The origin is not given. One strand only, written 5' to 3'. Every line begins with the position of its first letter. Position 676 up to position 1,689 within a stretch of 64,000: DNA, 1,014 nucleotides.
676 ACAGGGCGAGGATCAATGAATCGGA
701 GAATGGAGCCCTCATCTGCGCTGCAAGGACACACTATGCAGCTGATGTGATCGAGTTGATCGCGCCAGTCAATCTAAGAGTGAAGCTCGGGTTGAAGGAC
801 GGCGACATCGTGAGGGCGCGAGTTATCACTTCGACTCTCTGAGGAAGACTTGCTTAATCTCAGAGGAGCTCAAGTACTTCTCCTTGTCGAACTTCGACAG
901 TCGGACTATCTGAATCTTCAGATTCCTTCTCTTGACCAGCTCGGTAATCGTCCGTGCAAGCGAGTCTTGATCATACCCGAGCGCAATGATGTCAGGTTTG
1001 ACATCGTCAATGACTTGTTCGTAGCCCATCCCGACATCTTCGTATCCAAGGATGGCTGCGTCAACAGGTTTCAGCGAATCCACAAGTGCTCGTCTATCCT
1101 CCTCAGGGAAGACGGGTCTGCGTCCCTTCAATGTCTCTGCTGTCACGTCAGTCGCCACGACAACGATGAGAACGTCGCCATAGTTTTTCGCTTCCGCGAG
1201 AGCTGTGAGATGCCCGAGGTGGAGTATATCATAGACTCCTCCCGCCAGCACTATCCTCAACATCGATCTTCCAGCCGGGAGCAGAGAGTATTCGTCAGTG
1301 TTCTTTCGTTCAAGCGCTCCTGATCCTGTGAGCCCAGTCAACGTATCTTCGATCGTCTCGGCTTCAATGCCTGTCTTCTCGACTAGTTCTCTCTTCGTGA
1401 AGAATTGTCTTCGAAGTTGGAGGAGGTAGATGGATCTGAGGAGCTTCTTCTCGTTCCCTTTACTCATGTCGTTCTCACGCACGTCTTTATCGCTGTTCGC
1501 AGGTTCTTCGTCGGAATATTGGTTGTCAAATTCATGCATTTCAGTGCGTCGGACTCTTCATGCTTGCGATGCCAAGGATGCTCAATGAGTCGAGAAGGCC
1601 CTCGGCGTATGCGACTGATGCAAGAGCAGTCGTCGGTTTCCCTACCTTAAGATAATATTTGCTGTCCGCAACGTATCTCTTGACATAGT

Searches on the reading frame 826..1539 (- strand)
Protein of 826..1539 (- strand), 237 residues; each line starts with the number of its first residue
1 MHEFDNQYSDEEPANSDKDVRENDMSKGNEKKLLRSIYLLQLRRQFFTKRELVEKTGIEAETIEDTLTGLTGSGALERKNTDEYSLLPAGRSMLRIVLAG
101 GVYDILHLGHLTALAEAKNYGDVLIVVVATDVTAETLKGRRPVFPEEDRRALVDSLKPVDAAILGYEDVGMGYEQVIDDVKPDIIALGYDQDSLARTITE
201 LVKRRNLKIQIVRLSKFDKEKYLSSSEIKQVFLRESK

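Call 61: search_protein_families(library=pfam, proteins=[window:826-1539:-], max_evalue=0.01)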
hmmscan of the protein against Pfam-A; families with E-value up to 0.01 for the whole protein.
window:826-1539:- (237 aa): 3 families
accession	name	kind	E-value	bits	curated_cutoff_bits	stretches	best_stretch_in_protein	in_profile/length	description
PF01467.32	CTP_transf_like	-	4e-19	69.6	21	1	98-230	1-132/133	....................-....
PF25213.1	HVO_A0261_N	-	1.5e-05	25.2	35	1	39-95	17-72/86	HVO_A0261 N-terminal domain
PF05732.17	RepL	-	0.0017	18.3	20.3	1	46-88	75-117/164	Firmicute plasmid replication protein (RepL)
